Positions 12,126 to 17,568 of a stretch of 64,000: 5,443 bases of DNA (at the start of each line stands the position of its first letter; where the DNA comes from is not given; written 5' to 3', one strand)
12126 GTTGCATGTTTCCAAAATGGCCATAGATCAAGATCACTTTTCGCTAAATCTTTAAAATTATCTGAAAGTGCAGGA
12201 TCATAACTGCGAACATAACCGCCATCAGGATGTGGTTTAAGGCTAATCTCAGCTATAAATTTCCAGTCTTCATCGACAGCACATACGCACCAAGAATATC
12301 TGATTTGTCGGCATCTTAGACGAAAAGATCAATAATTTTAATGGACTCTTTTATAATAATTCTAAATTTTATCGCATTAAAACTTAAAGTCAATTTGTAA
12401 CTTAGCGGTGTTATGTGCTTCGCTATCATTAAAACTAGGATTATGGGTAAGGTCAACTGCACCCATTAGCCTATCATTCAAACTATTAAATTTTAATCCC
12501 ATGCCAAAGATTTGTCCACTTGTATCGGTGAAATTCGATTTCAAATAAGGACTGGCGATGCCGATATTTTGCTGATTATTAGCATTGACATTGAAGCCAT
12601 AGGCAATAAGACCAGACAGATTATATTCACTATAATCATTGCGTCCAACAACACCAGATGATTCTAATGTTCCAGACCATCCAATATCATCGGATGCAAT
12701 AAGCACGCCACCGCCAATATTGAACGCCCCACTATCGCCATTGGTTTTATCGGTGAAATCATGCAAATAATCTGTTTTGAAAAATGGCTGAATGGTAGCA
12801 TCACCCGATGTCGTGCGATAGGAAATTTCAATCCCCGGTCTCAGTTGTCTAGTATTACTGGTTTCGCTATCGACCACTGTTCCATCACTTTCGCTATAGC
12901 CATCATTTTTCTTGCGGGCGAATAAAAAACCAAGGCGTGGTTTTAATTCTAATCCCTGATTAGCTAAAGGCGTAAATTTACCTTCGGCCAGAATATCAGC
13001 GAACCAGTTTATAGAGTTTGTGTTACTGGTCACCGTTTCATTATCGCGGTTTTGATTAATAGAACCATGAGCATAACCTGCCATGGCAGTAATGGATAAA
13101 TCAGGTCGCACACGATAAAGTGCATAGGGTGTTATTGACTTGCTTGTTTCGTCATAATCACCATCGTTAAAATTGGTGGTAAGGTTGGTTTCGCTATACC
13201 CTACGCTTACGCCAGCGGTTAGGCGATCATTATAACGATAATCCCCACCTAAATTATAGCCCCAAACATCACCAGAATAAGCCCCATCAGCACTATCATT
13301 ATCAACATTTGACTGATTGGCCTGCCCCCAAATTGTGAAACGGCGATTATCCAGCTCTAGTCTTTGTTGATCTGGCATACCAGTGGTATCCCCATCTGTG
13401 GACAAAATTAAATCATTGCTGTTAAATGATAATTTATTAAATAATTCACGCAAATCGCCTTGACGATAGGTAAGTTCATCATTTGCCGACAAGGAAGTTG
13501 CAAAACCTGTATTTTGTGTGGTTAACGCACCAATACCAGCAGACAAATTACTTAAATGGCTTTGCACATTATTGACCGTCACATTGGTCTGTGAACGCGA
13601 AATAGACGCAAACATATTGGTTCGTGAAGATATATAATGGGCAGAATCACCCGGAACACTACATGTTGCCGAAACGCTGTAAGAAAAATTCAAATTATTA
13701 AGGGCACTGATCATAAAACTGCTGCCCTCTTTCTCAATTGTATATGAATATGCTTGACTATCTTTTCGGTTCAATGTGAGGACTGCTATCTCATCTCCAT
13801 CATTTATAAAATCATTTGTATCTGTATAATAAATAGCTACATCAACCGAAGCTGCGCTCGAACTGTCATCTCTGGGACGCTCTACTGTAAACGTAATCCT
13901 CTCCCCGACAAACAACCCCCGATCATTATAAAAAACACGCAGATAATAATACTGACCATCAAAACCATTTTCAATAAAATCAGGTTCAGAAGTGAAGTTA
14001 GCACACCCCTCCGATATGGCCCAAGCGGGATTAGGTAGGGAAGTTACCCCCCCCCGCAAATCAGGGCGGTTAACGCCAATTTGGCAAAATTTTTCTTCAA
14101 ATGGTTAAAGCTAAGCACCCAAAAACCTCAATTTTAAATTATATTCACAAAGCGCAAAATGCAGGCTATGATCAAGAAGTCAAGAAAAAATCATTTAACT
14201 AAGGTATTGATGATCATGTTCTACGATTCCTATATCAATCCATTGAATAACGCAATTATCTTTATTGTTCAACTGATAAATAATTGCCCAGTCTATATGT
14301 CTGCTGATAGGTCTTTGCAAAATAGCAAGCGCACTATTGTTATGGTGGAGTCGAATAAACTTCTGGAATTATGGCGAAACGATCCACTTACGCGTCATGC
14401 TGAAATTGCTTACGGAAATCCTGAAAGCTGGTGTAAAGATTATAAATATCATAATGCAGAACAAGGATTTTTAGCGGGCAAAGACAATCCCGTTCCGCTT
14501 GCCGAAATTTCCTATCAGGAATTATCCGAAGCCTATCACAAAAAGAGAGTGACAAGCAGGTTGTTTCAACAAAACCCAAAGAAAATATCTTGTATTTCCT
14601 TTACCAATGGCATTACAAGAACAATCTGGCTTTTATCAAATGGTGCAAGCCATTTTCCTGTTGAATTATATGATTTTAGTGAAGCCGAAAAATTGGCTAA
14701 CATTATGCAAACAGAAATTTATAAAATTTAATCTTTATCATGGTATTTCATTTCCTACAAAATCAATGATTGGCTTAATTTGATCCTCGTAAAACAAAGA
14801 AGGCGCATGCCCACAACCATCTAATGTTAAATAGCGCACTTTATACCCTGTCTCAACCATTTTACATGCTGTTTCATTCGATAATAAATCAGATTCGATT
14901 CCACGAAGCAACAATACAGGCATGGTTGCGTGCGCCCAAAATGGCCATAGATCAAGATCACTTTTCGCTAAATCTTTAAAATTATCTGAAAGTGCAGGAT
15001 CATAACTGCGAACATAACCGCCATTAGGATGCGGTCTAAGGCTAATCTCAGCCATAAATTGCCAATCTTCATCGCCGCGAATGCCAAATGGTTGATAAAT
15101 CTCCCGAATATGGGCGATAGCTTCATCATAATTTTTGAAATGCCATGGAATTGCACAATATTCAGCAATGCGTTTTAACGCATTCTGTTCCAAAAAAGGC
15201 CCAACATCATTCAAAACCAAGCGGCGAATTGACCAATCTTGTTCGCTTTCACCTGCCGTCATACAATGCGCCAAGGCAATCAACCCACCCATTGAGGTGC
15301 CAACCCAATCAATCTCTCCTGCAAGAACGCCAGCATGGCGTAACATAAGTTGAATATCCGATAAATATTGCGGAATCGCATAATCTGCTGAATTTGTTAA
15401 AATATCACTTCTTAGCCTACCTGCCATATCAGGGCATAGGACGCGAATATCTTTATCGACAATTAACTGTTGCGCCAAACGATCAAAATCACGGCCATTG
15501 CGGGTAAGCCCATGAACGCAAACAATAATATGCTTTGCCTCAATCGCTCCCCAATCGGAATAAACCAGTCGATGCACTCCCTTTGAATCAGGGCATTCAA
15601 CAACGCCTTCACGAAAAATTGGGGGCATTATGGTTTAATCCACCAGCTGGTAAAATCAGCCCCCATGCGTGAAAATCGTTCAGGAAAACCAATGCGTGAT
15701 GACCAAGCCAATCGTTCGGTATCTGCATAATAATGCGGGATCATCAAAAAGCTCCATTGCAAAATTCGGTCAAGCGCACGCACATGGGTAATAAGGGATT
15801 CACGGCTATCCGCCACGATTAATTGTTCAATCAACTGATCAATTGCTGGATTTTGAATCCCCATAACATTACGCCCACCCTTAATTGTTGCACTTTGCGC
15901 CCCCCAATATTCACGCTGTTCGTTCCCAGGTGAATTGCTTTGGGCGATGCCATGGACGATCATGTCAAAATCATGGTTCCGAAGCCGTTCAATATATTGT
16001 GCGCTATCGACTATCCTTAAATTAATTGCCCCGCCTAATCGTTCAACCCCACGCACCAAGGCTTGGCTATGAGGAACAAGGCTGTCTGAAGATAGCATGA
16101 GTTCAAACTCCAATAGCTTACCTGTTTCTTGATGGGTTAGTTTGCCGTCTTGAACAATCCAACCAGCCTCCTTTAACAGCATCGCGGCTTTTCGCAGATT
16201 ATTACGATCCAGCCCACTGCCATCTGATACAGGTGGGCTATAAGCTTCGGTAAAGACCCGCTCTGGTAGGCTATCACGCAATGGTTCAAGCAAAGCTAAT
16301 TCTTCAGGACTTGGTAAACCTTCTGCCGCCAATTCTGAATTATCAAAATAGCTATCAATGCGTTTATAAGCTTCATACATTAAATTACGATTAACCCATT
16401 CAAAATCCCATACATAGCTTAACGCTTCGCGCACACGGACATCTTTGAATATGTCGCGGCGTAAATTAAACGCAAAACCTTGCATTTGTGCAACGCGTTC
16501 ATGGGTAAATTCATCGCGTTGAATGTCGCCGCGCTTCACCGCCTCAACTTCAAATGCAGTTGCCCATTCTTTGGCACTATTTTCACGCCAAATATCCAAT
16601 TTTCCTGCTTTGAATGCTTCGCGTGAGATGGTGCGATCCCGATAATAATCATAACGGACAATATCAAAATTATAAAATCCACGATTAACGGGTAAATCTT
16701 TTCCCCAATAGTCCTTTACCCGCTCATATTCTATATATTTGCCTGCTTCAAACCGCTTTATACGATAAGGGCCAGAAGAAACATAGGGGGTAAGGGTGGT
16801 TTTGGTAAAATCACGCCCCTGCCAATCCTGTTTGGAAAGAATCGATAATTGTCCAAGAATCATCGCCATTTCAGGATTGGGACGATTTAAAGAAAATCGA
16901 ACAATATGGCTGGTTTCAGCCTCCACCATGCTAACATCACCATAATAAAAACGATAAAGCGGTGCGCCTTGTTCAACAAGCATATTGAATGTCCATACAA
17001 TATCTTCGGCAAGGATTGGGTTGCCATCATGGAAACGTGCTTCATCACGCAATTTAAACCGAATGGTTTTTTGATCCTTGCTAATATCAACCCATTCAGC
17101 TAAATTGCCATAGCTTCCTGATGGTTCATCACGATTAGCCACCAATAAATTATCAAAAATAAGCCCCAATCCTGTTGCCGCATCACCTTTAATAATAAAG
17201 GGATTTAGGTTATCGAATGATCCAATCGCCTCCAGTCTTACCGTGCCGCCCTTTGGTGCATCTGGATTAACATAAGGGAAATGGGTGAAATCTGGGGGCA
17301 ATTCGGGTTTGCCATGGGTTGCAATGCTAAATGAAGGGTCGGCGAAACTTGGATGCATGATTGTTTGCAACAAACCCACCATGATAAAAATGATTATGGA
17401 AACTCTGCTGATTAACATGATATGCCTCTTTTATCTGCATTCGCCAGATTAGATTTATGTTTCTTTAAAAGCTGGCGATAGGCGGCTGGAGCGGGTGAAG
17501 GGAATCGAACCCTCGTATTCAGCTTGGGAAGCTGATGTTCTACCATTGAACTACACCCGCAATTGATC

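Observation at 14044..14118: A G9 homopolymer inside the signal-peptide coding region puts the autotransporter out of frame (candidate phase-variable switch)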

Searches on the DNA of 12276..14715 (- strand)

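Call 74: search_dna_similar(query=window:12276-14715:-, collection=plasmids, mode=distant, max_rows=10)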
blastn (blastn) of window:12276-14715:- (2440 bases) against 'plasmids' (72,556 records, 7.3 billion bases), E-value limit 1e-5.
No match.

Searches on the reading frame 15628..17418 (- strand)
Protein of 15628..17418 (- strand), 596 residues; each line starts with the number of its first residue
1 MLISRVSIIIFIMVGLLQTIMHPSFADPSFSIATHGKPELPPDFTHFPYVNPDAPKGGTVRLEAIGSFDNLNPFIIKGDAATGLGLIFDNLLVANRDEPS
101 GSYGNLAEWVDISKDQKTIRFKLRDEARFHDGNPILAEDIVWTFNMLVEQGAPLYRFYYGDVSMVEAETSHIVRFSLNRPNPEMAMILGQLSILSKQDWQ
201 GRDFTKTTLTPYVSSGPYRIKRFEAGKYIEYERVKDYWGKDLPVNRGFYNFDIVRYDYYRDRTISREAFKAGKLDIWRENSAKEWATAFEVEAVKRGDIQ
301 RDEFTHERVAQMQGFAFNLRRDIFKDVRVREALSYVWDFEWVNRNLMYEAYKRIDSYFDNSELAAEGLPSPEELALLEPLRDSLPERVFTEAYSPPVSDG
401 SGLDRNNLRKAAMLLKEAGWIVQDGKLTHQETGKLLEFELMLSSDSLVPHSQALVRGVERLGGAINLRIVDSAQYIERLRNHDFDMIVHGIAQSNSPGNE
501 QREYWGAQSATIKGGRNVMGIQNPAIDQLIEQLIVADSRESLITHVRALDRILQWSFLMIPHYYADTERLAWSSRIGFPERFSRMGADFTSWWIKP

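Call 17: search_protein_families(library=pfam, proteins=[window:15628-17418:-], max_evalue=0.001)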
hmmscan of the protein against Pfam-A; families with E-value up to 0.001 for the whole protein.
window:15628-17418:- (596 aa): 1 family
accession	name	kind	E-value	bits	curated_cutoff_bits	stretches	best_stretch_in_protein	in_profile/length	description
PF00496.27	SBP_bac_5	-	1.1e-66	226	32.4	1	104-507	4-362/368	Bacterial extracellular solute-binding proteins, family 5 Middle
